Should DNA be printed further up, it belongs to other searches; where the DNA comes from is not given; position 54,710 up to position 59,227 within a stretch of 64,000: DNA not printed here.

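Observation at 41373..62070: A nested-palindromic motif, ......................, recurs at five intergenic positions in the stress-gene/regulator island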

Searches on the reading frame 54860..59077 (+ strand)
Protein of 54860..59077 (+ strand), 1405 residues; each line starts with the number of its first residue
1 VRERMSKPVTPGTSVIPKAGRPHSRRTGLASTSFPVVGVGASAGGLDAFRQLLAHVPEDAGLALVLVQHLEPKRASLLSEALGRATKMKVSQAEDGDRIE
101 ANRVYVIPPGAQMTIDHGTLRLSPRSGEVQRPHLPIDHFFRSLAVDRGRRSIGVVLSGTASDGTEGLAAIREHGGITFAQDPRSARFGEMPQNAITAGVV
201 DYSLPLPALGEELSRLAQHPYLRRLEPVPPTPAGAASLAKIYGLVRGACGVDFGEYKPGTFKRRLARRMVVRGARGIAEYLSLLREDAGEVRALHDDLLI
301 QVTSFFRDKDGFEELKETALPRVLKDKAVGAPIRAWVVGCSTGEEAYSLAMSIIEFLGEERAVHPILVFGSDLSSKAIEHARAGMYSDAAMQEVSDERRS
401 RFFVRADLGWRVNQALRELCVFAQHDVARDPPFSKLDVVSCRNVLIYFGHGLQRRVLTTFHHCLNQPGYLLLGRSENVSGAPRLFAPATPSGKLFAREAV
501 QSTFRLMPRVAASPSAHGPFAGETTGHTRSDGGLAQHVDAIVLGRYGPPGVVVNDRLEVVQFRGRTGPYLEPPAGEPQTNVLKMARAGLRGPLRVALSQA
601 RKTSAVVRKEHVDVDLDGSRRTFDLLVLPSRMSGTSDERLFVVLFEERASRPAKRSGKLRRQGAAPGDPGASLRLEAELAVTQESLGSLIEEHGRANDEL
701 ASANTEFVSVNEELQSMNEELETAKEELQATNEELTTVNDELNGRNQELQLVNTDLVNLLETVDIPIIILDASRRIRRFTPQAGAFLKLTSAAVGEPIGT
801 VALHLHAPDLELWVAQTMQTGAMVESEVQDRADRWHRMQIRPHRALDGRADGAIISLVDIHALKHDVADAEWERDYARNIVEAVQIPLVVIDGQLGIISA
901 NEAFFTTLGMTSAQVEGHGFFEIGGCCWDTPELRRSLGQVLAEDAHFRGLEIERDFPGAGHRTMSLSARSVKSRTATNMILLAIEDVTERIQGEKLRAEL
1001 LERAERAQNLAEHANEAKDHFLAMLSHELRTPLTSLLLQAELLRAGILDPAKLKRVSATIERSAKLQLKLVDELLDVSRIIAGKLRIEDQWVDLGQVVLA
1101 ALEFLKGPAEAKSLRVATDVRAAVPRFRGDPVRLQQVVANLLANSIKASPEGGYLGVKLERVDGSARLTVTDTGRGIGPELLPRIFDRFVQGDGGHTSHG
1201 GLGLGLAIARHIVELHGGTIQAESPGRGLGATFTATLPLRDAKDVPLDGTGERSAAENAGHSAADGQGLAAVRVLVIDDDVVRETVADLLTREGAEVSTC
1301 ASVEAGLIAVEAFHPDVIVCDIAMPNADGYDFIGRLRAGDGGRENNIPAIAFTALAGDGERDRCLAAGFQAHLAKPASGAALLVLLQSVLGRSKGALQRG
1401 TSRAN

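Call 12: search_protein_families(library=pfam, proteins=[window:54860-59077:+], max_evalue=0.01)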
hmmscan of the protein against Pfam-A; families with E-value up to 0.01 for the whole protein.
window:54860-59077:+ (1405 aa): 12 families
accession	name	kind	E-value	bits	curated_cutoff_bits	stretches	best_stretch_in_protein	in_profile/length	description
PF01339.22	CheB_methylest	-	5.5e-55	186.2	24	1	37-213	1-174/174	CheB methylesterase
PF01739.24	CheR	-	6.7e-51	172.9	27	1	302-486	2-187/195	CheR methyltransferase, SAM binding domain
PF02518.31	HATPase_c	-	5.4e-30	104.5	26.4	1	1129-1240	1-110/111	Histidine kinase-, DNA gyrase B-, and HSP90-like ATPase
PF13596.12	PAS_10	-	2.6e-18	67.1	22.1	1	757-860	2-105/106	PAS domain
PF00072.30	Response_reg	-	2.3e-17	63.6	30.2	1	1274-1384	1-108/111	Response regulator receiver domain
PF08448.16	PAS_4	-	1e-16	61.6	23.1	2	882-990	2-108/110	PAS fold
PF00512.31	HisKA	-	5.9e-16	58.7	26.9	1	1017-1082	1-65/66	His Kinase A (phospho-acceptor) domain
PF03705.20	CheR_N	-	2.9e-12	46.5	27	1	239-287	4-52/53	CheR methyltransferase, all-alpha domain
PF13188.13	PAS_8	-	7.1e-08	32.5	21.8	1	878-916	4-44/65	PAS domain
PF00989.32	PAS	-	8.5e-06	26.2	22.6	0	878-986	4-112/113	PAS fold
PF13426.13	PAS_9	-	0.0003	21.5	27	1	890-989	5-103/103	PAS domain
PF06009.19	Laminin_II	-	0.00076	19.9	33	1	697-764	2-69/138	Laminin Domain II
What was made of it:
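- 54872..59077 (+): CheB-CheR-PAS-HisKA-HATPase-REC hybrid histidine kinase. call 12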
